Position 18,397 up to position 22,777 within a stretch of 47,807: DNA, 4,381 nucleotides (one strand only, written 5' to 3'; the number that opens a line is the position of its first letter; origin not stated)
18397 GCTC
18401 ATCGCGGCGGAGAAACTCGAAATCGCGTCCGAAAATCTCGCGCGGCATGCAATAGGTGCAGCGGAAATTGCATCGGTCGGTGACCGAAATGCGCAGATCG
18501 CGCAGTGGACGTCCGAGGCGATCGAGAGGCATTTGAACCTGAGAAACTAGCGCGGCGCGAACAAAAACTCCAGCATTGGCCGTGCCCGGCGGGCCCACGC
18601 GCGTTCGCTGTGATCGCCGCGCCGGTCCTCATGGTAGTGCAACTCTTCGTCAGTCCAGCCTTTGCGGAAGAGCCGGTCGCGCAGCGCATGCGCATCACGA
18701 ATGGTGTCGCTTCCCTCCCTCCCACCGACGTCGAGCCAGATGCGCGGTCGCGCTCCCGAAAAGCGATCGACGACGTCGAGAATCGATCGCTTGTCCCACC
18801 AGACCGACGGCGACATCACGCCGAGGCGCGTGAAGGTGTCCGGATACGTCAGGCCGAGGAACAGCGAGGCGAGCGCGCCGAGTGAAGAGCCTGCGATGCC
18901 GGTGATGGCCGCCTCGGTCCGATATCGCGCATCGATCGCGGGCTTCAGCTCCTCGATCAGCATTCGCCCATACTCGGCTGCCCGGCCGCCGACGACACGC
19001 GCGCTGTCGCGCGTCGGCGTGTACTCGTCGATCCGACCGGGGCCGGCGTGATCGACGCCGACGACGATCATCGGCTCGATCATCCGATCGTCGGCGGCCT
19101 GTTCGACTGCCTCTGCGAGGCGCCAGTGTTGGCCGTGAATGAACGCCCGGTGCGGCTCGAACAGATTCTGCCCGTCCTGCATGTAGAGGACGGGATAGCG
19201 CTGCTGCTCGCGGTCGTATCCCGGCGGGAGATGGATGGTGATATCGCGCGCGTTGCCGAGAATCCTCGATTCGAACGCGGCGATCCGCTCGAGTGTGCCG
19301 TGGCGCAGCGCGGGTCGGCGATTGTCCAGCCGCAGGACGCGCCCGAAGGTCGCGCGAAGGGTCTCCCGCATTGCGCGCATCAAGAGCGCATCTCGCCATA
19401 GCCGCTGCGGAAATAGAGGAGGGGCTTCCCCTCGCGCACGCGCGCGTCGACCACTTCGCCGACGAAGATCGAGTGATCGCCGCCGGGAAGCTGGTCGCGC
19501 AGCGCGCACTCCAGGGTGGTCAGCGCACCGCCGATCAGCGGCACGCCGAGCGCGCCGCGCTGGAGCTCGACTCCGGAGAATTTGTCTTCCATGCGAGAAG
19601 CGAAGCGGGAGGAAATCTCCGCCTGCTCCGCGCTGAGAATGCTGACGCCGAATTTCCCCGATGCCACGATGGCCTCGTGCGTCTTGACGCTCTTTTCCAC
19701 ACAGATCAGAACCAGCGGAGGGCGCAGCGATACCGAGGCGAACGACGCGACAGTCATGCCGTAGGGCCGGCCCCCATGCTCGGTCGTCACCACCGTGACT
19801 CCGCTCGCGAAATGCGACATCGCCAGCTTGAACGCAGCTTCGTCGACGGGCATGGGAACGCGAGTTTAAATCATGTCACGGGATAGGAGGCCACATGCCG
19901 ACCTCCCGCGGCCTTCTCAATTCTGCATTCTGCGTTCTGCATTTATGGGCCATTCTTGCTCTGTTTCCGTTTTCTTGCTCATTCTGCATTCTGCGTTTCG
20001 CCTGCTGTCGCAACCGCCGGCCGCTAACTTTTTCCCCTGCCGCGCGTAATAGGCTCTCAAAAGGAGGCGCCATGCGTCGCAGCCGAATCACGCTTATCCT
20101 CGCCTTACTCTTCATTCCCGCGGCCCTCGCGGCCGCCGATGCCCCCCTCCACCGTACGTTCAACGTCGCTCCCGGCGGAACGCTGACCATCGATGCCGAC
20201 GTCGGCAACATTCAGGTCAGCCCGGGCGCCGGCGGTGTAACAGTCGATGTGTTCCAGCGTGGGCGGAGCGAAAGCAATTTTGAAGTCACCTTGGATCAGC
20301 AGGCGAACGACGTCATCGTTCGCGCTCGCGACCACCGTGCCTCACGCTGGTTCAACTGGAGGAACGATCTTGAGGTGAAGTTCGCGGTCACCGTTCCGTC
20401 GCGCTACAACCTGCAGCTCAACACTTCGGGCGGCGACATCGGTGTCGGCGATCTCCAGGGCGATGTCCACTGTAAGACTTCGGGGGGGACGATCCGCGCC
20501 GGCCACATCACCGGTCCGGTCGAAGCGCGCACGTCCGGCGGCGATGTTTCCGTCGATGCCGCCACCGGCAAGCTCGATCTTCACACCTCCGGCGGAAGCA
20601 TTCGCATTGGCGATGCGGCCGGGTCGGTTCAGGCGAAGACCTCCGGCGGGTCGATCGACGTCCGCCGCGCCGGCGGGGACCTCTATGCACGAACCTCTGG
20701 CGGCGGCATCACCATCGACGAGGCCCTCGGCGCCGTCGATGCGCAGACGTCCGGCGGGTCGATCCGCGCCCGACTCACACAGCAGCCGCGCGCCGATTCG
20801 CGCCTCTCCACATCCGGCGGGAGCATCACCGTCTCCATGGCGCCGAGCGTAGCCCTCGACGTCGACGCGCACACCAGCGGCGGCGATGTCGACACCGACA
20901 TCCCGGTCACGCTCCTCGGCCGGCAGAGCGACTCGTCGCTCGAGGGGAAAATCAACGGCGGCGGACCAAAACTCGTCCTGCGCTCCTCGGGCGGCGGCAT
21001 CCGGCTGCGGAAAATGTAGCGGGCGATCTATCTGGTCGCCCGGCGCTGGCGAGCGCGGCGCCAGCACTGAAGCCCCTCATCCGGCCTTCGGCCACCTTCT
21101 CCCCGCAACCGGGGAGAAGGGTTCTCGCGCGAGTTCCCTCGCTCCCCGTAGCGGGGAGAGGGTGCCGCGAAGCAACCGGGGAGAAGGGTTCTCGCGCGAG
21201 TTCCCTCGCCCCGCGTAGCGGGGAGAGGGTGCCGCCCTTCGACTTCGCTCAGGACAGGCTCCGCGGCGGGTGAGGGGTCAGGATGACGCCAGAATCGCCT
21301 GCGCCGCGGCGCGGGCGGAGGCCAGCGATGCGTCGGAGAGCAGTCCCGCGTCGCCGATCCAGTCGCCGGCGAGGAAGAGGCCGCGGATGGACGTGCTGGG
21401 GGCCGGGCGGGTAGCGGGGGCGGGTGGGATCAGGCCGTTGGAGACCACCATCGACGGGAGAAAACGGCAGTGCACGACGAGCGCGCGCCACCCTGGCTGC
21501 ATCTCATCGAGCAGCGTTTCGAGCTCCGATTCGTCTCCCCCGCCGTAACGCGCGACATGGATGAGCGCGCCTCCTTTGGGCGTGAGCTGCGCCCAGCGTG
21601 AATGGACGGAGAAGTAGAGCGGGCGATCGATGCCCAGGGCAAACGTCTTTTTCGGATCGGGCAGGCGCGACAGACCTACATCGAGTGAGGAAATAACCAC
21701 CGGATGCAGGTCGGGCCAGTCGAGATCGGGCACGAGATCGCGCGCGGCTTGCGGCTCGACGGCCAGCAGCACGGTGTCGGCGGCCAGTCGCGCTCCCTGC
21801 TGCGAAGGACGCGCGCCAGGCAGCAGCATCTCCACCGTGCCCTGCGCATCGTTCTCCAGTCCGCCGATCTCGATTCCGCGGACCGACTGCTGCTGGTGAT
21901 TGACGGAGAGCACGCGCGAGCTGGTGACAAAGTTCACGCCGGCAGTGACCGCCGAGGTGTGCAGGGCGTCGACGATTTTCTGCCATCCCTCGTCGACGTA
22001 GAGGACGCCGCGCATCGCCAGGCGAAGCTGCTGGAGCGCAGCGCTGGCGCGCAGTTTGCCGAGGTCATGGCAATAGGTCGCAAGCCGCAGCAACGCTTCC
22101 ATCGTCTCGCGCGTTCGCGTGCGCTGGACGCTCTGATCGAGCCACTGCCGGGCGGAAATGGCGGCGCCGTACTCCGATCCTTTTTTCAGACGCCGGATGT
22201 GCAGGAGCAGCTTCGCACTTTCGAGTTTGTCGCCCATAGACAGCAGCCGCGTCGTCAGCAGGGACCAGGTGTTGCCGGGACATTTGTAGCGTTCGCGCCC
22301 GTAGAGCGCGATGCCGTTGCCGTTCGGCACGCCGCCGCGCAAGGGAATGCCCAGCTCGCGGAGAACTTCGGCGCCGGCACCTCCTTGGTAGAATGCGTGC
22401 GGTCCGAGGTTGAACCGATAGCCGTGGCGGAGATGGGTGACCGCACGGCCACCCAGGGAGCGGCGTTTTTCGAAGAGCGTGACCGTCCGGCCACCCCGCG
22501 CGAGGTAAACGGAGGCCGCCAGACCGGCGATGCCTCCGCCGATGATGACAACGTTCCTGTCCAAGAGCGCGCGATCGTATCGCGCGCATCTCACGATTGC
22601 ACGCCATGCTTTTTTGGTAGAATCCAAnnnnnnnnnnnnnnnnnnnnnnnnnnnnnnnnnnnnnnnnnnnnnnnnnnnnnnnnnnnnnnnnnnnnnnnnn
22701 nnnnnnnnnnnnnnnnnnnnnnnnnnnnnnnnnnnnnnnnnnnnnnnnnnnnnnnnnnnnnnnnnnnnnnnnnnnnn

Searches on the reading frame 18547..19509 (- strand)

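Call 80: search_protein_families(library=pfam, proteins=[window:18547-19509:-], max_evalue=0.00001)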
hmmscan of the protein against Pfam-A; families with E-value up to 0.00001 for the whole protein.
window:18547-19509:- (320 aa): 1 family
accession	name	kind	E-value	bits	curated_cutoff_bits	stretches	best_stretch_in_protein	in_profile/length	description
PF00756.26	Esterase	-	4.3e-32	112.3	22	1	81-308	1-243/251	Putative esterase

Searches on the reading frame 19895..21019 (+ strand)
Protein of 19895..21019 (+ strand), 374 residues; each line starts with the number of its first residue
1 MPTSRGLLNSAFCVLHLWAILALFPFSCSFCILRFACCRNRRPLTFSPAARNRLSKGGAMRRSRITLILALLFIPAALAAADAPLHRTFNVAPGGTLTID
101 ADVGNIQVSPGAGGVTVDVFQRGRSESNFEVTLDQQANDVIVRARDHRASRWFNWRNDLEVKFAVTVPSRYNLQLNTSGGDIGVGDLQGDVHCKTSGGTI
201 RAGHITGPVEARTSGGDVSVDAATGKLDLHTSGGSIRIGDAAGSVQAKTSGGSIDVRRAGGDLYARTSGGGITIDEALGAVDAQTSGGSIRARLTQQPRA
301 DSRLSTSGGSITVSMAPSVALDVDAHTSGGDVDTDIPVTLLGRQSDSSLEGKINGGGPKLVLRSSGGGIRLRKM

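Call 79: search_protein_families(library=pfam, proteins=[window:19895-21019:+], max_evalue=0.00001)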
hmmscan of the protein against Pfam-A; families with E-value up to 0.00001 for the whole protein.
window:19895-21019:+ (374 aa): 1 family
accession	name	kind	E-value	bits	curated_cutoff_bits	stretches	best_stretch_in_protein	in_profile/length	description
PF13349.12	DUF4097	-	8.4e-15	55.2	22.9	1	98-371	5-246/247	Toastrack DUF4097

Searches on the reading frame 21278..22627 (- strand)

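Call 80: search_protein_families(library=pfam, proteins=[window:21278-22627:-], max_evalue=0.00001)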
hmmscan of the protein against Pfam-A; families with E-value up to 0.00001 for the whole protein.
window:21278-22627:- (449 aa): 7 families
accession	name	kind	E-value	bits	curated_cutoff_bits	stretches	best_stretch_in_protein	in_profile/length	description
PF01593.30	Amino_oxidase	-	1e-18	68.4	19.8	1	33-302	1-268/443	Flavin containing amine oxidoreductase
PF13450.12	NAD_binding_8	-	3.7e-15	56.4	21.9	1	28-83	1-56/68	NAD(P)-binding Rossmann-like domain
PF01266.30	DAO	-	4.9e-15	56.3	27.9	1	26-382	2-299/353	FAD dependent oxidoreductase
PF12831.13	FAD_oxidored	-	9.1e-09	35.5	27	1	26-92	2-68/416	FAD dependent oxidoreductase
PF00890.30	FAD_binding_2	-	1.2e-08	35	20.4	1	26-63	2-37/414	FAD binding domain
PF03486.20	HI0933_like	-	1.1e-07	32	50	0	25-60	2-37/244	HI0933-like protein Rossmann domain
PF07992.20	Pyr_redox_2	-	5.1e-07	29.8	26.1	0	25-60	2-38/291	Pyridine nucleotide-disulphide oxidoreductase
